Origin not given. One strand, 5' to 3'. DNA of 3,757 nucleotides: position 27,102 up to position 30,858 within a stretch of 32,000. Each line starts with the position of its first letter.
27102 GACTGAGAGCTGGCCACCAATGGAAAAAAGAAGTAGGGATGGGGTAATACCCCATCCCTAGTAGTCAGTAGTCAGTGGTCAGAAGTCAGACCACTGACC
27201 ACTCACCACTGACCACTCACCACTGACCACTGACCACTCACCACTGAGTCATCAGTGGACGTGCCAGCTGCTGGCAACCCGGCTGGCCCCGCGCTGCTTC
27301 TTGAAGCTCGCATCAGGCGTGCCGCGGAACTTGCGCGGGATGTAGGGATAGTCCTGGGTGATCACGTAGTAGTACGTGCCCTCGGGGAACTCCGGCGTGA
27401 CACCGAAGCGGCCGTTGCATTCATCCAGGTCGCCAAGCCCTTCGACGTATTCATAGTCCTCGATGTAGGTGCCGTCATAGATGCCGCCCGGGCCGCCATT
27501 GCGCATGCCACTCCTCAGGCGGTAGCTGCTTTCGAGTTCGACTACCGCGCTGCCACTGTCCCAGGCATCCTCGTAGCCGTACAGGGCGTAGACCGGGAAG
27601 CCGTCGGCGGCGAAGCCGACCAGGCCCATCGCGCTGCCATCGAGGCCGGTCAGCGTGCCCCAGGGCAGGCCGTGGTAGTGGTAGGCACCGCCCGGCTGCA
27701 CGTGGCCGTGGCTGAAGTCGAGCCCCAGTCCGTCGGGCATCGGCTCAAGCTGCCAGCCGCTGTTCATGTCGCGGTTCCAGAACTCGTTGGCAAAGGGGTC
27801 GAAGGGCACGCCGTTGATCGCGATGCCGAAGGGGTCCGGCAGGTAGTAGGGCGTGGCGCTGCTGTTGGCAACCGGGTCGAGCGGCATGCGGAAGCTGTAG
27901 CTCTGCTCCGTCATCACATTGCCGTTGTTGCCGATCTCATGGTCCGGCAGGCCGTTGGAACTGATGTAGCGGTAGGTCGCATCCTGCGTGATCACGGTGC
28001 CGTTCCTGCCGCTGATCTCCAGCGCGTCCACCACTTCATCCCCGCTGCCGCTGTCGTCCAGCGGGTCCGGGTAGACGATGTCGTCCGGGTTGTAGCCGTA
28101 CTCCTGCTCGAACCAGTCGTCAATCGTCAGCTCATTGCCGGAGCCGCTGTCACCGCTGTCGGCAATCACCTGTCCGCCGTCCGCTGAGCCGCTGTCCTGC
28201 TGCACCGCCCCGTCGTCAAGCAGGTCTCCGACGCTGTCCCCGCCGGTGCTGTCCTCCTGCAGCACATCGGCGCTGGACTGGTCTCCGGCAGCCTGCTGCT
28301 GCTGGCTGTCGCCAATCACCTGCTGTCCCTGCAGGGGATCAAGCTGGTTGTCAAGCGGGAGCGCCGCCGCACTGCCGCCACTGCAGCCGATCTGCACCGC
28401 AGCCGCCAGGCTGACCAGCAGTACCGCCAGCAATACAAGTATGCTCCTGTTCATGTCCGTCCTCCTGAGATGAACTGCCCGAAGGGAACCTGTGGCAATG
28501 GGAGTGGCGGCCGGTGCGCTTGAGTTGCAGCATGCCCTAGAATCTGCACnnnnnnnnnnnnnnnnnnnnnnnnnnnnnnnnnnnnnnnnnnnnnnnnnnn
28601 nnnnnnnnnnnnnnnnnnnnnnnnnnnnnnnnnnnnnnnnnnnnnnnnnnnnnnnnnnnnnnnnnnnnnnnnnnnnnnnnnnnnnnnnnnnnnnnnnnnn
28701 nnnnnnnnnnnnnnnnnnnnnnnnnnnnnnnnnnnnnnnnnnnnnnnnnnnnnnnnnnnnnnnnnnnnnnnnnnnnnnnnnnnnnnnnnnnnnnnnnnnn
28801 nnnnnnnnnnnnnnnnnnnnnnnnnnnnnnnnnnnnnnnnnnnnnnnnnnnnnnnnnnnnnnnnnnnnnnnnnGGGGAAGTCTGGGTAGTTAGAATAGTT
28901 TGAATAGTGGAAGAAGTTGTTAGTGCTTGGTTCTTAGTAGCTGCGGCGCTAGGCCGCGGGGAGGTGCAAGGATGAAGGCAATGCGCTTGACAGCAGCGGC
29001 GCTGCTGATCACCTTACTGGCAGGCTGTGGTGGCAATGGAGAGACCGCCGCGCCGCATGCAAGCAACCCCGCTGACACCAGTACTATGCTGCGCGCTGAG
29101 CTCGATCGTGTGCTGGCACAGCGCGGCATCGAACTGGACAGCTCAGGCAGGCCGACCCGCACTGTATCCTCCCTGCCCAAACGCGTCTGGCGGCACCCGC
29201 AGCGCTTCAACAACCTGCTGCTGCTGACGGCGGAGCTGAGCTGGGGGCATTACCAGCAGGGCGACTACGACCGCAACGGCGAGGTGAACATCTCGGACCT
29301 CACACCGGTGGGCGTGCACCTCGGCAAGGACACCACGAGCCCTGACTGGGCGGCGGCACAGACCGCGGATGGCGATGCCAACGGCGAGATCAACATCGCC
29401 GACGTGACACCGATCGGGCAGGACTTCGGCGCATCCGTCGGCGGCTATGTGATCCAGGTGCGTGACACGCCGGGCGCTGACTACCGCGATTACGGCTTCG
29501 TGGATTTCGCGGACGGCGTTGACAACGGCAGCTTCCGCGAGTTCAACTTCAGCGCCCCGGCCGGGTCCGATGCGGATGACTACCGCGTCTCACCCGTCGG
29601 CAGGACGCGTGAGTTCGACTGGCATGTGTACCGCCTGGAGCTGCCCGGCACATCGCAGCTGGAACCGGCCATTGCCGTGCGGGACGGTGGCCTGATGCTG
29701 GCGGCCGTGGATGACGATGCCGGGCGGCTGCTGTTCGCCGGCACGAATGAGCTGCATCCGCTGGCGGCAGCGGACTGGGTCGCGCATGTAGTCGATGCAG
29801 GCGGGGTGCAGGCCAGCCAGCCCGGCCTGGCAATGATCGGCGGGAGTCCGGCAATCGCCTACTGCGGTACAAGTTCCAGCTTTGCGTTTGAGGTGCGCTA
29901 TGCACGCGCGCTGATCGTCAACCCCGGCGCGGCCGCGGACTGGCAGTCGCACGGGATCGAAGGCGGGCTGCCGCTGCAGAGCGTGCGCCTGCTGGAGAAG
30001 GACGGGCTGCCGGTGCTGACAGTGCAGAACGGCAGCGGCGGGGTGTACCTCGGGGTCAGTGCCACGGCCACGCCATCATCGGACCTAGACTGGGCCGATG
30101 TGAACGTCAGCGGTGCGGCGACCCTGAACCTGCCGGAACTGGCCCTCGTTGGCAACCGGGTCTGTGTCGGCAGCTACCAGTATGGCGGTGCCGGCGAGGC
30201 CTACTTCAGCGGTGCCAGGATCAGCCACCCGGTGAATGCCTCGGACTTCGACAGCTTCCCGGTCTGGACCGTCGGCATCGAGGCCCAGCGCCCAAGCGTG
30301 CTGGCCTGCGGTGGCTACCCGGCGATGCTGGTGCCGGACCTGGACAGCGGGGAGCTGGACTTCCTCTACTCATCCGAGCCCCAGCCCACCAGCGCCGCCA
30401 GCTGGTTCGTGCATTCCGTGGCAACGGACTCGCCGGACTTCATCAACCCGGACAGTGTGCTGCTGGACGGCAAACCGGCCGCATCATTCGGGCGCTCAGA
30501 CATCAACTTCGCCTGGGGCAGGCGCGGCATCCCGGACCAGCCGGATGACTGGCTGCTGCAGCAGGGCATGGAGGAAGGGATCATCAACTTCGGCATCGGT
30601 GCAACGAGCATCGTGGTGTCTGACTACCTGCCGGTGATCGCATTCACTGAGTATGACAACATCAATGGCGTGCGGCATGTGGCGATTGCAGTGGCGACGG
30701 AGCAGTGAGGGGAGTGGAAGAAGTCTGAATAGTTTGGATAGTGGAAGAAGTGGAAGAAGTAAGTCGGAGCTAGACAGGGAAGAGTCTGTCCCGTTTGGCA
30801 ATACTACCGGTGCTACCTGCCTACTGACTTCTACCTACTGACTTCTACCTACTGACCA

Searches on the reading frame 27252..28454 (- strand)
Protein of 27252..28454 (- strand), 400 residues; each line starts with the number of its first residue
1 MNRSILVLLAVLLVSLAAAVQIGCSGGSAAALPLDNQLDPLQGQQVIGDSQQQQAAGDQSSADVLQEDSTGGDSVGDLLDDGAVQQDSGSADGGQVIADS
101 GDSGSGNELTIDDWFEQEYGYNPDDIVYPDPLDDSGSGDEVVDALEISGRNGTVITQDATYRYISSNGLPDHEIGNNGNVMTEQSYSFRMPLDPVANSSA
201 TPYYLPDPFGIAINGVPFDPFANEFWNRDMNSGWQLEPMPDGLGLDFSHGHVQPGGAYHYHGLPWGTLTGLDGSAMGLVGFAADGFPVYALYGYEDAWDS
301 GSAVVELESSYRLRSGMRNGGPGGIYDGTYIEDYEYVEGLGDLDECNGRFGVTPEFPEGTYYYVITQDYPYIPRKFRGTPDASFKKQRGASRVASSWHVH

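Call 9: search_protein_families(library=pfam, proteins=[window:27252-28454:-])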
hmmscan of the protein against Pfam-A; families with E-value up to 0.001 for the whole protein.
window:27252-28454:- (400 aa): 1 family
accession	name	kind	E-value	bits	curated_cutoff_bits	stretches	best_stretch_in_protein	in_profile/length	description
PF14240.11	YHYH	-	1.9e-66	224.2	25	1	187-378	1-193/193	YHYH protein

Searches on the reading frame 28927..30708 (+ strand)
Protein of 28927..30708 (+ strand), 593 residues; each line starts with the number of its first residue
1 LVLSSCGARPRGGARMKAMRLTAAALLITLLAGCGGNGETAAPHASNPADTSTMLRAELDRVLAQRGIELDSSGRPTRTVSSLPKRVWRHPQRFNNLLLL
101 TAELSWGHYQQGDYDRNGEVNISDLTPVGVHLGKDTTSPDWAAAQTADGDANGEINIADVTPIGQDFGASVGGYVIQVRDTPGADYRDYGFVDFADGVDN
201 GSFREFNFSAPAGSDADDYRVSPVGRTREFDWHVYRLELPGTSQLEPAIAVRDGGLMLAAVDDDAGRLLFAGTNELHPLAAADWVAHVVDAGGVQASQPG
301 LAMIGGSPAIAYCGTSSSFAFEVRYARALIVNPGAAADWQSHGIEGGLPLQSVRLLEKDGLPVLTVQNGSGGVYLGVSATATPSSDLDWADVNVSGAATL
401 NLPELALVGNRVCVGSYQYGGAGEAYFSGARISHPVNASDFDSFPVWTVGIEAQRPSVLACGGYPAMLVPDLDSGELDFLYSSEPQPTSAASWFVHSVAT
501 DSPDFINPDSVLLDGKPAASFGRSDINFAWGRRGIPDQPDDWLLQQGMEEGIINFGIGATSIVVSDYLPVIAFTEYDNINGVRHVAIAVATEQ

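Call 9: search_protein_families(library=pfam, proteins=[window:28927-30708:+])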
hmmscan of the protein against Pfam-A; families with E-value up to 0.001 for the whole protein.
window:28927-30708:+ (593 aa): 0 families

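Call 47: find_encoding_contigs(protein=window:28927-30708:+, flank=10000, max_places=2)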
Protein window:28927-30708:+ (593 aa): no gene with exactly this product is on record in the collection.
